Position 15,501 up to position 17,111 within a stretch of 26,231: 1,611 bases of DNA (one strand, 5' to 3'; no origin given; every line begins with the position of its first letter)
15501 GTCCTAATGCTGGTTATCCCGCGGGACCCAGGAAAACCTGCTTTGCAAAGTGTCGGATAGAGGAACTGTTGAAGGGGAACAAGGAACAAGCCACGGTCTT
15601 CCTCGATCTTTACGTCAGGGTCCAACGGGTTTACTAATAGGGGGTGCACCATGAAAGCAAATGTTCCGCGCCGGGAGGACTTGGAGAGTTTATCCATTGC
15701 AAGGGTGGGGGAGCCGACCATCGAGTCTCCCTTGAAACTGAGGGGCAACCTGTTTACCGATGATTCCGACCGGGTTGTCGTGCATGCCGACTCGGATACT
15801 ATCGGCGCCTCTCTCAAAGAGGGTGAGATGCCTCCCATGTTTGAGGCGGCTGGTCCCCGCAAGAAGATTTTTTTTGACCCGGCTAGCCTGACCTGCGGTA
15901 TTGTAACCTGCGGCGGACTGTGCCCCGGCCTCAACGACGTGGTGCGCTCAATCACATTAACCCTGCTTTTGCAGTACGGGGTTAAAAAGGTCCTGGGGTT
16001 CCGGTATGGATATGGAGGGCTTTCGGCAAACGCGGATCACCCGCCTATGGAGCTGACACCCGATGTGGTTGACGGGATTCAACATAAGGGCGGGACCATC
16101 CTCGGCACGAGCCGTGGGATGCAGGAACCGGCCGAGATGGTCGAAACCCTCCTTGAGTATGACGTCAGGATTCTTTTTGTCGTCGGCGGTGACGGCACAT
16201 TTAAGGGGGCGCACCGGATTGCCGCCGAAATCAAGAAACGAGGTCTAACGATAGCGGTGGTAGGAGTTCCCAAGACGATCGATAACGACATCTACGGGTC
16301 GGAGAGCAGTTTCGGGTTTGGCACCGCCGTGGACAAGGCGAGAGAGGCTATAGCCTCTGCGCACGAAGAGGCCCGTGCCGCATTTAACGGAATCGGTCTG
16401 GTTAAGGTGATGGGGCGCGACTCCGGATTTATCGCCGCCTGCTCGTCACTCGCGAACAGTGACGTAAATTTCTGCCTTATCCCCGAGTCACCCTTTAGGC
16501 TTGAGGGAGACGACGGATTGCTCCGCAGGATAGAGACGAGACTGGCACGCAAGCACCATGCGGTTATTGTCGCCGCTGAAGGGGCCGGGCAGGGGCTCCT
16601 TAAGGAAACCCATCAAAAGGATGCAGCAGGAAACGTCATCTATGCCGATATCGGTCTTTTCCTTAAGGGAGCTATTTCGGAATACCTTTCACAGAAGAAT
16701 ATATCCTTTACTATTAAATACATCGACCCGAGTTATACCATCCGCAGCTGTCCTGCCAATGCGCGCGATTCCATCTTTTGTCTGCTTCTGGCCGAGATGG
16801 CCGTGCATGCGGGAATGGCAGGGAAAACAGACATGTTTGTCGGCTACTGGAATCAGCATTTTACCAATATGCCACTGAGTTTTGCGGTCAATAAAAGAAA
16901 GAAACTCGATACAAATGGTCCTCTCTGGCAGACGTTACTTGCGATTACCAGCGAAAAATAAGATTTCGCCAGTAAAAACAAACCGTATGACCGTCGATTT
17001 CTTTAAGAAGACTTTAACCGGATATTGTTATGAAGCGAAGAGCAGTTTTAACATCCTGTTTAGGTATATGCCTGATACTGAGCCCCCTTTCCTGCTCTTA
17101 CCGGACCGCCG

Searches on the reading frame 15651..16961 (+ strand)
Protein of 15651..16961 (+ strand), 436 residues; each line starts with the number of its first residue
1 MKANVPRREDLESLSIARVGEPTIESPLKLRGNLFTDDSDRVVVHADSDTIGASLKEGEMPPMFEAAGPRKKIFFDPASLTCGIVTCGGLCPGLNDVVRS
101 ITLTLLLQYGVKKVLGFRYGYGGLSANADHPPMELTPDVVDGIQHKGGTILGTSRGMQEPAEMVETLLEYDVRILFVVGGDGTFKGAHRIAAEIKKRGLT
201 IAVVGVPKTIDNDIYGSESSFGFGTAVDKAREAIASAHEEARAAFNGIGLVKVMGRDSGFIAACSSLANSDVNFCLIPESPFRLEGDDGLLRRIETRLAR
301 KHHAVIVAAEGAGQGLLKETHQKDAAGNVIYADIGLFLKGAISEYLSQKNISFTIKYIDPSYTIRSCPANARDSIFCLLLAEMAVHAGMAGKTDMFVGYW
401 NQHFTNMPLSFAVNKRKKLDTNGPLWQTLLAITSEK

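Call 4: search_protein_families(library=pfam, proteins=[window:15651-16961:+], max_evalue=0.01)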
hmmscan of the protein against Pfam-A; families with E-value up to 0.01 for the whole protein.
window:15651-16961:+ (436 aa): 2 families
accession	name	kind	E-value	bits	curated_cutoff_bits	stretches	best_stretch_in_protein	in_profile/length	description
PF00365.25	PFK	-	2.1e-61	208.2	30.9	1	82-386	2-275/277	Phosphofructokinase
PF00781.29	DAGK_cat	-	0.0011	19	23.6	1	156-214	40-95/125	Diacylglycerol kinase catalytic domain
